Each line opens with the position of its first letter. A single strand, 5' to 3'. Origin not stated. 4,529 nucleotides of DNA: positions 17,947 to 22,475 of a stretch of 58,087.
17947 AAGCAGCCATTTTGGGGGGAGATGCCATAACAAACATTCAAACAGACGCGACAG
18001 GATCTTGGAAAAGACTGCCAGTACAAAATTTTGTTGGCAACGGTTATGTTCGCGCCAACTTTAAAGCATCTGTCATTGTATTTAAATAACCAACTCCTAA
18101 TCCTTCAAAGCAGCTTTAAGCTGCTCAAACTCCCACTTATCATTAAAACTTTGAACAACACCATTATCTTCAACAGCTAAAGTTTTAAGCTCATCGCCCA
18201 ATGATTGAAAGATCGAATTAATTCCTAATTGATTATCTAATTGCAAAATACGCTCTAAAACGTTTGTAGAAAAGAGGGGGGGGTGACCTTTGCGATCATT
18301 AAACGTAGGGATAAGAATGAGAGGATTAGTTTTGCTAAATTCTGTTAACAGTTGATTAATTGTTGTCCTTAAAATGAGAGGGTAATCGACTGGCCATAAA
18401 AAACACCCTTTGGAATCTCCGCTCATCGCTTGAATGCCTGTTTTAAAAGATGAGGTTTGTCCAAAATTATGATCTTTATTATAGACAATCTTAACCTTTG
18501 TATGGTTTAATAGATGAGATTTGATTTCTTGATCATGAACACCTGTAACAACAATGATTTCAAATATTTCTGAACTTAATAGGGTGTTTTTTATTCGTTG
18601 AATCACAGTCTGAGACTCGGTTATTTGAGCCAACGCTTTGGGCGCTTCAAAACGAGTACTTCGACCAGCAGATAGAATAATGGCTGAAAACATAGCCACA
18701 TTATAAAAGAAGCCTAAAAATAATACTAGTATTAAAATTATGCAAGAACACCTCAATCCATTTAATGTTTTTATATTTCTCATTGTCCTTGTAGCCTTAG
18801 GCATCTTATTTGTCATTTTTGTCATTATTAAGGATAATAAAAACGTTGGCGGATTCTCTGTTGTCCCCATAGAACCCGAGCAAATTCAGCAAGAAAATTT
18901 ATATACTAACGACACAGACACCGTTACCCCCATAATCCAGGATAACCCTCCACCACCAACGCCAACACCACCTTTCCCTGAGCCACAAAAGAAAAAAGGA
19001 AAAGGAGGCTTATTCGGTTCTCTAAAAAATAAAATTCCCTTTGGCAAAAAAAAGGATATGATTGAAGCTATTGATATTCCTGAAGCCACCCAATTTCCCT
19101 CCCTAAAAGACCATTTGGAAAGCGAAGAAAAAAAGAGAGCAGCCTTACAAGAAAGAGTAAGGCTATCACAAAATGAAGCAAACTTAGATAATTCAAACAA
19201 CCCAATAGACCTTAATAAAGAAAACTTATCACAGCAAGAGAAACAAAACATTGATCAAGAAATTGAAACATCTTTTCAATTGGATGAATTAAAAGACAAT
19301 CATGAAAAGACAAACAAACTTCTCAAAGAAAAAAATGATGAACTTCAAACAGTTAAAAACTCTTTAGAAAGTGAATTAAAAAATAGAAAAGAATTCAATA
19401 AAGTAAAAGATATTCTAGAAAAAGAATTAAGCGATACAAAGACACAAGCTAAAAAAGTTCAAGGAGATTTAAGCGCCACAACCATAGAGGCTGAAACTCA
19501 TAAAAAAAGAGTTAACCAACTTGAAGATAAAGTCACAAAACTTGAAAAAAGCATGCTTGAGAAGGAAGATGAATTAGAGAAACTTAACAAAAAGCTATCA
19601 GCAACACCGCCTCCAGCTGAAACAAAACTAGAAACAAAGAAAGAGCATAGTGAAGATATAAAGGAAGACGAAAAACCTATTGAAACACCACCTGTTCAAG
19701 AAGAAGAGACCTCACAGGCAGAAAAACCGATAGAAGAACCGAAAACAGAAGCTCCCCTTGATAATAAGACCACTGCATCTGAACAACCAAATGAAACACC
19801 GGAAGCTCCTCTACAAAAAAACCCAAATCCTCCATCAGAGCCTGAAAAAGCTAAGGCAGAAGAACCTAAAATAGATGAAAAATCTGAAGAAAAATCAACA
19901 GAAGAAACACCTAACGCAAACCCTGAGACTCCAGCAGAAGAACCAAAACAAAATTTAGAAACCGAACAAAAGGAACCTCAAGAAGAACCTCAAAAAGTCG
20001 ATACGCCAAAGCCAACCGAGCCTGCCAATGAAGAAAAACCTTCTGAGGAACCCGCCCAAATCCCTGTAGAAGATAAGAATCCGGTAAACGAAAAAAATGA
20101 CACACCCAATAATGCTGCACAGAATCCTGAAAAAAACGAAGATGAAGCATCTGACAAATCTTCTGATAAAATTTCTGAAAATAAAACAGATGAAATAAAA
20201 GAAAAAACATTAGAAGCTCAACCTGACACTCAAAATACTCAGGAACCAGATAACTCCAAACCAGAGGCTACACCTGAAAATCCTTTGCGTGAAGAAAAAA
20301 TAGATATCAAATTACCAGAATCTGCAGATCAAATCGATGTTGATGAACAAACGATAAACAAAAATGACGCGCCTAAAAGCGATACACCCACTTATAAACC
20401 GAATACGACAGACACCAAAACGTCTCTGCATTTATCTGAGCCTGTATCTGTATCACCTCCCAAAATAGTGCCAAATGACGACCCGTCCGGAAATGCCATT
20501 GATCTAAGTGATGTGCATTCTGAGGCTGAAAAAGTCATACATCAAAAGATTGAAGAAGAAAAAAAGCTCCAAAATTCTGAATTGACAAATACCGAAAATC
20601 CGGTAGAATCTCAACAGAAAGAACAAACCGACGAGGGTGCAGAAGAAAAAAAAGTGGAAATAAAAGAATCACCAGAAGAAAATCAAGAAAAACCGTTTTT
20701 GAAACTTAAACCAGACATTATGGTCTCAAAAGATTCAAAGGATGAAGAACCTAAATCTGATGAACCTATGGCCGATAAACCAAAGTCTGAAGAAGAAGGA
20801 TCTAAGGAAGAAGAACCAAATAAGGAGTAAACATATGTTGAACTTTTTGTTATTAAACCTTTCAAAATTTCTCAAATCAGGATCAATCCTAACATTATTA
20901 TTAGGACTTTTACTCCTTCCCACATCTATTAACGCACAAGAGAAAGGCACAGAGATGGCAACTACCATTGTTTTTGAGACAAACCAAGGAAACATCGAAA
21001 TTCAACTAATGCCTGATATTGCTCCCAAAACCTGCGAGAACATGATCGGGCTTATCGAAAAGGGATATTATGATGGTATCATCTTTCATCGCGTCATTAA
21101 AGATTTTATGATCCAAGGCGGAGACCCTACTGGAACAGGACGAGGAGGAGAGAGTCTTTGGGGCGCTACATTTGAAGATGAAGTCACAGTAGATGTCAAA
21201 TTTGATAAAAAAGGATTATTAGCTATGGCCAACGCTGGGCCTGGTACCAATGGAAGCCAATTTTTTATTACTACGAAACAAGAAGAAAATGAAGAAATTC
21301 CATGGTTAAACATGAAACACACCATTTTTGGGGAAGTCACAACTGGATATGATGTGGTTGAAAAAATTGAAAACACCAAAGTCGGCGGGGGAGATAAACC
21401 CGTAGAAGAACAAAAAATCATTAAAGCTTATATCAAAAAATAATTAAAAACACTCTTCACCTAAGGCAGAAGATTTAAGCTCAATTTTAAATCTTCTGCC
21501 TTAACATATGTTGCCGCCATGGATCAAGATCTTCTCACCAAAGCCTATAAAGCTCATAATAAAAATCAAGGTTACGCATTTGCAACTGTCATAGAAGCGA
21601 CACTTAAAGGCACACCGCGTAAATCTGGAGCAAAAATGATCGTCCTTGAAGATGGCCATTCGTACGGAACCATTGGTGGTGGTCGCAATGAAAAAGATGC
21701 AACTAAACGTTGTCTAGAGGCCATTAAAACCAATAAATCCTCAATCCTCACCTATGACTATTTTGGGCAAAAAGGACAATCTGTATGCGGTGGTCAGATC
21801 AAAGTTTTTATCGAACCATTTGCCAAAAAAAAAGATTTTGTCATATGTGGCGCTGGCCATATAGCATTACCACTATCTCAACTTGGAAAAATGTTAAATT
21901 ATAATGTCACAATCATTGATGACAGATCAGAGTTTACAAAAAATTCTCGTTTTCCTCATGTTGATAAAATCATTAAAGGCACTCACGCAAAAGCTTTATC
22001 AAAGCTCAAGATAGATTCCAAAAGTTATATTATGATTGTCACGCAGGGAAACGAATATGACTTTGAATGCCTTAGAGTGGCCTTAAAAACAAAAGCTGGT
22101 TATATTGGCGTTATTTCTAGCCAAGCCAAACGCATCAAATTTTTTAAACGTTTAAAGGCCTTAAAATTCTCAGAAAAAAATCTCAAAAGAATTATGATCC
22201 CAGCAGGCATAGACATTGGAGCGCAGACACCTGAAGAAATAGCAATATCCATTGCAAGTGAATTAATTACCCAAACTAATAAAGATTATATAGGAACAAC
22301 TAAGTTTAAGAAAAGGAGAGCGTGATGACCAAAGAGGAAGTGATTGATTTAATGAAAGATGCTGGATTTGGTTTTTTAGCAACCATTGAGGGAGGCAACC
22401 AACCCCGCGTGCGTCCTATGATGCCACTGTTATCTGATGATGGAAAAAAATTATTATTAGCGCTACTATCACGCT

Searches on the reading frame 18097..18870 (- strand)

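Call 7: search_protein_families(library=ncbifam, proteins=[window:18097-18870:-])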
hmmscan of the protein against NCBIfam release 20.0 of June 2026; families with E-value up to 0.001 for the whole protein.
window:18097-18870:- (257 aa): 21 families
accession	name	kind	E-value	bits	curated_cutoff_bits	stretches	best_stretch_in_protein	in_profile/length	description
NF045665.1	NTPtran_DVU1551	equivalog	2.2e-44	152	315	1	62-254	2-192/359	DVU_1551 family NTP transferase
TIGR03310.1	matur_MocA_YgfJ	equivalog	9.6e-33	113.7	186.45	1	62-250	1-187/188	molybdenum cofactor cytidylyltransferase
NF001457.0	PRK00317.1-3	equivalog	8.4e-13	48.3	164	1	62-208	3-145/200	molybdenum cofactor guanylyltransferase MobA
TIGR03202.1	pucB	equivalog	2e-12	47.2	235.05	1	63-239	3-183/192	xanthine dehydrogenase accessory protein PucB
NF053639.1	Mfer334_fam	equivalog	7.6e-12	45.5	260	1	79-180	28-128/209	pseudomurein biosynthesis protein PmurB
TIGR01173.1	glmU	equivalog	1.2e-10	40.9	366.85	1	62-196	2-135/452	bifunctional UDP-N-acetylglucosamine diphosphorylase/glucosamine-1-phosphate N-acetyltransferase GlmU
NF045782.1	NicBOxredNboR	equivalog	4.4e-10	39.6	260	1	60-178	8-124/206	nicotine blue oxidoreductase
NF010940.0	PRK14360.1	equivalog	8.3e-09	34.5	602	1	61-198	2-141/452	bifunctional UDP-N-acetylglucosamine diphosphorylase/glucosamine-1-phosphate N-acetyltransferase GlmU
NF010933.0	PRK14353.1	equivalog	2.6e-08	32.9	505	1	61-187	6-133/453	bifunctional UDP-N-acetylglucosamine diphosphorylase/glucosamine-1-phosphate N-acetyltransferase GlmU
NF010934.1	PRK14354.1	equivalog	9.4e-08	31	450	1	63-182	2-119/447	bifunctional UDP-N-acetylglucosamine diphosphorylase/glucosamine-1-phosphate N-acetyltransferase GlmU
NF010935.0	PRK14355.1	equivalog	2.6e-07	29.6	718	1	61-187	4-130/459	bifunctional UDP-N-acetylglucosamine diphosphorylase/glucosamine-1-phosphate N-acetyltransferase GlmU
TIGR00453.1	ispD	equivalog_domain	1.2e-06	28.2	181.3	1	62-180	1-119/219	2-C-methyl-D-erythritol 4-phosphate cytidylyltransferase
NF010932.0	PRK14352.1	equivalog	2.1e-06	26.7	611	1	61-182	7-130/488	bifunctional UDP-N-acetylglucosamine diphosphorylase/glucosamine-1-phosphate N-acetyltransferase GlmU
NF010939.0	PRK14359.1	equivalog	3.7e-06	25.8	592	1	60-179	2-119/430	bifunctional UDP-N-acetylglucosamine diphosphorylase/glucosamine-1-phosphate N-acetyltransferase GlmU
NF010936.0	PRK14356.1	equivalog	7.6e-05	21.8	666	1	61-181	6-126/456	bifunctional UDP-N-acetylglucosamine diphosphorylase/glucosamine-1-phosphate N-acetyltransferase GlmU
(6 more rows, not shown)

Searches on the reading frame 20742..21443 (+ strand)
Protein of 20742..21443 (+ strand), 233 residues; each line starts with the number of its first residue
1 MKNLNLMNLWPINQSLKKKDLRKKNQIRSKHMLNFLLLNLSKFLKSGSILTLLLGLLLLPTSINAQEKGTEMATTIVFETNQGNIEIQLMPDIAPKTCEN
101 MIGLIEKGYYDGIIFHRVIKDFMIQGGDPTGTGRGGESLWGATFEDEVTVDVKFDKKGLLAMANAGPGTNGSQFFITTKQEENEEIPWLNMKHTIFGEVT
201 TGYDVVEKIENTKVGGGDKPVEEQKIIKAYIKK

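Call 7: search_protein_families(library=ncbifam, proteins=[window:20742-21443:+])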
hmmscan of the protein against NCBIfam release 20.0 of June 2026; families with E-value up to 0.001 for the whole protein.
window:20742-21443:+ (233 aa): 2 families
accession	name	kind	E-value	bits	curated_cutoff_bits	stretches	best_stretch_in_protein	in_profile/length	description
NF008057.0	PRK10791.1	equivalog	2.3e-20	73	297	1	76-215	2-142/164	peptidylprolyl isomerase B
NF008151.0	PRK10903.1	equivalog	5.9e-20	71.5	308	1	62-213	17-166/190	peptidylprolyl isomerase A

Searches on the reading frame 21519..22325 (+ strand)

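Call 7: search_protein_families(library=ncbifam, proteins=[window:21519-22325:+])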
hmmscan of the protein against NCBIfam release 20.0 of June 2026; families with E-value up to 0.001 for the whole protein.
window:21519-22325:+ (268 aa): 2 families
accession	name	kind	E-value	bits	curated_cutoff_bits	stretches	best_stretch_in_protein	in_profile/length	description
NF045664.1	XdhC_rel_AOR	equivalog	1.4e-69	235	350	2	95-252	185-343/346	XdhC family aldehyde oxidoreductase maturation factor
TIGR02964.1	xanthine_xdhC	equivalog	5.1e-35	121.2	161.6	1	30-250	10-246/246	xanthine dehydrogenase accessory protein XdhC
